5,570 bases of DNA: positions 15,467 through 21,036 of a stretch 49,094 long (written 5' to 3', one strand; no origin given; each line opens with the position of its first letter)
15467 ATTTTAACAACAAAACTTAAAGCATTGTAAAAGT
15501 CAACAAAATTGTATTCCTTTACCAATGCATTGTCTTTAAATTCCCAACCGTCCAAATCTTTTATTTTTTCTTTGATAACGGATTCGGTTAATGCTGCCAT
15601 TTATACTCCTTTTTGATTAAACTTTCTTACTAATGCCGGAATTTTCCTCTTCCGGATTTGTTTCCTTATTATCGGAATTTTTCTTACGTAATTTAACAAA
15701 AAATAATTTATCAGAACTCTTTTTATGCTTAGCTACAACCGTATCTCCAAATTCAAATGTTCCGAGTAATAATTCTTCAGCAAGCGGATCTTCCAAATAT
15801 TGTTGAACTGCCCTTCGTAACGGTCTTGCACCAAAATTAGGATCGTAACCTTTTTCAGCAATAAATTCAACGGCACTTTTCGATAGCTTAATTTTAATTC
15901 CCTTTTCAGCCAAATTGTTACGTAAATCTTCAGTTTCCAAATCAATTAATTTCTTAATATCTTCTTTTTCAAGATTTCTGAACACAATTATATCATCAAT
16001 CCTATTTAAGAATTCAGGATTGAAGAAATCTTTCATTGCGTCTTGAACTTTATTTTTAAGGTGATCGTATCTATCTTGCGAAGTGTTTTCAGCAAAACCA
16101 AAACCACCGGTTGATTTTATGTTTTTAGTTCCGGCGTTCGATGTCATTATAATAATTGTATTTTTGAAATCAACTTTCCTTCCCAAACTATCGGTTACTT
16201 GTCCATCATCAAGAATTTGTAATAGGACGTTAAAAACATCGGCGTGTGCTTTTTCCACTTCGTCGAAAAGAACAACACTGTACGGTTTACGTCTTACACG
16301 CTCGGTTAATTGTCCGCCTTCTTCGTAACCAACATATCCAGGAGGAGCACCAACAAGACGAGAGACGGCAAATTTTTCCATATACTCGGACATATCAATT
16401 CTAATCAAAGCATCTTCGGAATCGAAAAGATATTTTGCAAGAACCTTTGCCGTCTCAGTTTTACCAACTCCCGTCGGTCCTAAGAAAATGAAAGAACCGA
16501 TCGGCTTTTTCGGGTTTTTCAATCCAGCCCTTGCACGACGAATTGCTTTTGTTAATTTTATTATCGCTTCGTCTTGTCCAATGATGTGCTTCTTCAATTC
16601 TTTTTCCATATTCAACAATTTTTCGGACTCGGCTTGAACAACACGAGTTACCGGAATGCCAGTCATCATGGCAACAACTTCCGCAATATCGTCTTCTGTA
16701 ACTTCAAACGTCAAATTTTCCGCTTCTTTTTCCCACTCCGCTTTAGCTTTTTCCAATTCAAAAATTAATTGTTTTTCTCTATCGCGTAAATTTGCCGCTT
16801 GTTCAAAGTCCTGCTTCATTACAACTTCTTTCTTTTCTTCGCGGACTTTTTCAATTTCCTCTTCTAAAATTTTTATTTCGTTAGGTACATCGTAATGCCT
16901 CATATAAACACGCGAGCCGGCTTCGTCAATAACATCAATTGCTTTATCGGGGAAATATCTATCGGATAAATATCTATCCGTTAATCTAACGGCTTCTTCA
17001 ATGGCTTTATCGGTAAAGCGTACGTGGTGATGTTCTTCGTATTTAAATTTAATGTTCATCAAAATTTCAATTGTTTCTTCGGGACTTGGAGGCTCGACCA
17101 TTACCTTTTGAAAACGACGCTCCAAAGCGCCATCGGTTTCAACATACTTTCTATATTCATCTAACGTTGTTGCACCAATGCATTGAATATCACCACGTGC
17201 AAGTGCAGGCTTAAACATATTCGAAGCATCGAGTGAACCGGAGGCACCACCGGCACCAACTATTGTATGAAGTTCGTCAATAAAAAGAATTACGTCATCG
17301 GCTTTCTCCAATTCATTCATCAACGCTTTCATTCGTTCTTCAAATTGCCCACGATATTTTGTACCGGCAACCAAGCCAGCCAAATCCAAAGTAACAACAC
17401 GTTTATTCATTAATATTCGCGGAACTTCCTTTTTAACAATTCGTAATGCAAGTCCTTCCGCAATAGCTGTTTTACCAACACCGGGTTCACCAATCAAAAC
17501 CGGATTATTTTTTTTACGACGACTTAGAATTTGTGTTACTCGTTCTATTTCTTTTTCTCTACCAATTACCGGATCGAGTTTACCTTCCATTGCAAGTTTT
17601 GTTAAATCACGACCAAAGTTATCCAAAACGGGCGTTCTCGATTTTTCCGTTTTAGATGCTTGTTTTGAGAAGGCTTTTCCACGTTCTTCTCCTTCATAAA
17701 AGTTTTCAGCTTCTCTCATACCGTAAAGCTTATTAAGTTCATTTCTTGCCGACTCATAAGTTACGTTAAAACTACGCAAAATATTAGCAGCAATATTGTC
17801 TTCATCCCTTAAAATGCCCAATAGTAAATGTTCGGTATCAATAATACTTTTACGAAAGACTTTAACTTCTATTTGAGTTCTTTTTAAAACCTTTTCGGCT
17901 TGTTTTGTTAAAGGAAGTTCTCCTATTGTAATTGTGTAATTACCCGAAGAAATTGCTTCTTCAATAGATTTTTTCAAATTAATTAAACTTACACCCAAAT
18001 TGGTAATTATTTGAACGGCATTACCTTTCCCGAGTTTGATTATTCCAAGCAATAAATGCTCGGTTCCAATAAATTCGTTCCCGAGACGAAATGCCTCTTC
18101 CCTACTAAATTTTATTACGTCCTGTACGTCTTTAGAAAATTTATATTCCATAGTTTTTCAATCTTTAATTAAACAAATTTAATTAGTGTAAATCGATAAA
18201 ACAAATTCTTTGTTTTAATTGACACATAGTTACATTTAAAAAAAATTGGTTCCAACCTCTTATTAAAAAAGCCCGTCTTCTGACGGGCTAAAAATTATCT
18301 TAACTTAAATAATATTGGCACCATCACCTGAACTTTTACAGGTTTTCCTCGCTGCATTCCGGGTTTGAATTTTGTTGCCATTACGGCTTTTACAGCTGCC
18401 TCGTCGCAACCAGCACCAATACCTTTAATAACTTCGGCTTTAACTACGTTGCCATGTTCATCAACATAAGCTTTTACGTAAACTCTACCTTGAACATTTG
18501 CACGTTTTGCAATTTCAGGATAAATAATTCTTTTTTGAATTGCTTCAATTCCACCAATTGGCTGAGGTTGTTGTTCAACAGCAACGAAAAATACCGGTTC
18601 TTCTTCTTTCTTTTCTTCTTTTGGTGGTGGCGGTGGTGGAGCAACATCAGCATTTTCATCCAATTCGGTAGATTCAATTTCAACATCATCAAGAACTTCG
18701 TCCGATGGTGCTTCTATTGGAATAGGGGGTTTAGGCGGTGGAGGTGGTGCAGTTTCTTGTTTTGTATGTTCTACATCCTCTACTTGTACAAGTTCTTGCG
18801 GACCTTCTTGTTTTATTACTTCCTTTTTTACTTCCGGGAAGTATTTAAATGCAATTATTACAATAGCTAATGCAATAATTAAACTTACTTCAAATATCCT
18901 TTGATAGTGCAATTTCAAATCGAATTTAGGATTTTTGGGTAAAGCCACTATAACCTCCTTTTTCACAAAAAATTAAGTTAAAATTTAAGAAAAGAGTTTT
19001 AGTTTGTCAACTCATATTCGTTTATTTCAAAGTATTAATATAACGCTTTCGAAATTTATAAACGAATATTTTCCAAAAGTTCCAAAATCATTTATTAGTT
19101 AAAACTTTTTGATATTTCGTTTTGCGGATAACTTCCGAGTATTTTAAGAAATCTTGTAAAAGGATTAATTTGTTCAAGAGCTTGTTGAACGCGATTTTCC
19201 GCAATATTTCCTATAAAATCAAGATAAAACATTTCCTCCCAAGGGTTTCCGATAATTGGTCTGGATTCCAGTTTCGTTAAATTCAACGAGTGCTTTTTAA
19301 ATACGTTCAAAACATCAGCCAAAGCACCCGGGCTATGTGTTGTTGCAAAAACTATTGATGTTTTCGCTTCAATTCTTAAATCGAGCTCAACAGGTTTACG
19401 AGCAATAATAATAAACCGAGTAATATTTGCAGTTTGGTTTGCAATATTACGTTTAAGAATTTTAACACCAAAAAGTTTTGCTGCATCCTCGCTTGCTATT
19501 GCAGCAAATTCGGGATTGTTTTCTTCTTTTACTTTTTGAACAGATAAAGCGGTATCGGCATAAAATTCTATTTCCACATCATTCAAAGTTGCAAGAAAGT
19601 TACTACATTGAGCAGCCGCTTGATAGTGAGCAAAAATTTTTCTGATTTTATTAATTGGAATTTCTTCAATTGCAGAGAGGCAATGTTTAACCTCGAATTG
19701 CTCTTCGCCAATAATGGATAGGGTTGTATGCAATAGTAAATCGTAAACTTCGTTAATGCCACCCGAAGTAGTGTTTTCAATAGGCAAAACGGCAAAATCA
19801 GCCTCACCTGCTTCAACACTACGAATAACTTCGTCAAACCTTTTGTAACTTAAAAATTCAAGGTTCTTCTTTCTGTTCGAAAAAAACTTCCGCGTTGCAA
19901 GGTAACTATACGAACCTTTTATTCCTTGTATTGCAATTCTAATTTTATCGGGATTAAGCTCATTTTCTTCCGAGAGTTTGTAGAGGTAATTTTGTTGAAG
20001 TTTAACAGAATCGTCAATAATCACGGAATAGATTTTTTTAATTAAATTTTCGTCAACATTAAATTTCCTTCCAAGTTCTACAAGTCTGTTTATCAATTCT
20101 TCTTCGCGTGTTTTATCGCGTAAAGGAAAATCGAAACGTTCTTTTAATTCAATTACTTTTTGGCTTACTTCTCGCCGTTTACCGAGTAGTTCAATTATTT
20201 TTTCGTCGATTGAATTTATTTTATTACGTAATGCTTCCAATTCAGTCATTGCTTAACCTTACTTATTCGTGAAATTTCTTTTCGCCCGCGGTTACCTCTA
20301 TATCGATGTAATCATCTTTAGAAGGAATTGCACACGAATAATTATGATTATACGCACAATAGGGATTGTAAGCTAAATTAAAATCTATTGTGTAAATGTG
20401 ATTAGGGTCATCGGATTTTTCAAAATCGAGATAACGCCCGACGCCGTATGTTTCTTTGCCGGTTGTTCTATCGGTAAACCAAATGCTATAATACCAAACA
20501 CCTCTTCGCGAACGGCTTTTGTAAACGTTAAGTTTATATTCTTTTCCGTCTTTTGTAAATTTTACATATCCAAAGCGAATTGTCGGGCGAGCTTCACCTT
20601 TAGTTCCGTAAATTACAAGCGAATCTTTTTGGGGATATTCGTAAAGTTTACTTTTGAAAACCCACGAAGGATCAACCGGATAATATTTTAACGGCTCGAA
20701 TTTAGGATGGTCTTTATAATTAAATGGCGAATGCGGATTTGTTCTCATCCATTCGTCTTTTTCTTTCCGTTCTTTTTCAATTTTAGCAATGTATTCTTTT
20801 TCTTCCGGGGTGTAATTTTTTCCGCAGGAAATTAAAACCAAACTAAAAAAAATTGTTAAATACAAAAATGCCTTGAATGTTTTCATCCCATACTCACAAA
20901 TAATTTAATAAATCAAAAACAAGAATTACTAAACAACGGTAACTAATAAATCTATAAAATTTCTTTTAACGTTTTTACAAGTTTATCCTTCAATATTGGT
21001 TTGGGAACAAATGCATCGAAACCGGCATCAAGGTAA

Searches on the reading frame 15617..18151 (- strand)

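Call 26: search_protein_families(library=pfam, proteins=[window:15617-18151:-], max_evalue=0.00001)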
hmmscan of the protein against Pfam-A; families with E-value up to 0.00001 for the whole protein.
window:15617-18151:- (844 aa): 11 families
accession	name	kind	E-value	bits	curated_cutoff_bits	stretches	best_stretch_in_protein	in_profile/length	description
PF07724.20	AAA_2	-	4.2e-72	242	27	1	549-721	1-166/166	AAA domain (Cdc48 subfamily)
PF17871.7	AAA_lid_9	-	2e-33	114.9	22.8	1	356-457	1-102/104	AAA lid domain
PF10431.15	ClpB_D2-small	-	6.1e-26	90.7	21.9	1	727-806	1-80/81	C-terminal, D2-small domain, of ClpB protein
PF02861.25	Clp_N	-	9.7e-26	90.1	20.7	2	101-142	10-51/53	Clp amino terminal domain, pathogenicity island component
PF00004.35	AAA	-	1.1e-22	81.3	21.2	2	218-330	2-110/131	ATPase family associated with various cellular activities (AAA)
PF07728.20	AAA_5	-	7.4e-19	68.6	22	1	554-675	2-125/139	AAA domain (dynein-related subfamily)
PF00158.32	Sigma54_activat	-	2.5e-13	50.5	20.2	1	551-673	22-143/168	Sigma-54 interaction domain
PF13191.12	AAA_16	-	6.3e-12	46.8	32.6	1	195-242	2-52/167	AAA ATPase domain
PF13401.12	AAA_22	-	2.5e-10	41.2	27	0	213-297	4-96/130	AAA domain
PF20720.3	nSTAND3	-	4.8e-10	39.8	27.2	0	202-243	7-46/155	Novel STAND NTPase 3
PF07726.17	AAA_3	-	2e-06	28.2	27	0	219-287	4-71/131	ATPase family associated with various cellular activities (AAA)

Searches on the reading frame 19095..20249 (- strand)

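Call 26: search_protein_families(library=pfam, proteins=[window:19095-20249:-], max_evalue=0.00001)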
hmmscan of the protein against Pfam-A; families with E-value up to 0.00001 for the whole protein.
window:19095-20249:- (384 aa): 3 families
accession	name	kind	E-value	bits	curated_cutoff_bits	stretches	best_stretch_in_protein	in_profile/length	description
PF00800.23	PDT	-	4.8e-57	193.1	25.2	1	105-285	1-179/181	Prephenate dehydratase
PF01817.26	CM_2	-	7.6e-19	68.2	27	1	7-86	1-80/80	Chorismate mutase type II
PF01842.31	ACT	-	9.7e-07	28.9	27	0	307-361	11-64/66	ACT domain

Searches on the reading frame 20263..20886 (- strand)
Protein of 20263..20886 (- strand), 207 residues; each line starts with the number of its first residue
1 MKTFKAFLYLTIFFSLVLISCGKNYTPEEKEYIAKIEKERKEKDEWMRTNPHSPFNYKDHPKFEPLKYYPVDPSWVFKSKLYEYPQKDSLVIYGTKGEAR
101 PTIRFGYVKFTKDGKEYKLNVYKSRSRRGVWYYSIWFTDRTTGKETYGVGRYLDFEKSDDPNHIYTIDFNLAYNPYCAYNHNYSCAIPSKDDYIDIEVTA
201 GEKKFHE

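Call 7: search_protein_families(library=pfam, proteins=[window:20263-20886:-], max_evalue=0.0001)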
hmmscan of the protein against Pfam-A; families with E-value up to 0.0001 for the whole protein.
window:20263-20886:- (207 aa): 1 family
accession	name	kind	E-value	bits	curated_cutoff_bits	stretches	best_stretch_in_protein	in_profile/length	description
PF07920.16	DUF1684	-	2.2e-41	141.8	25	1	62-203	2-139/139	Protein of unknown function (DUF1684)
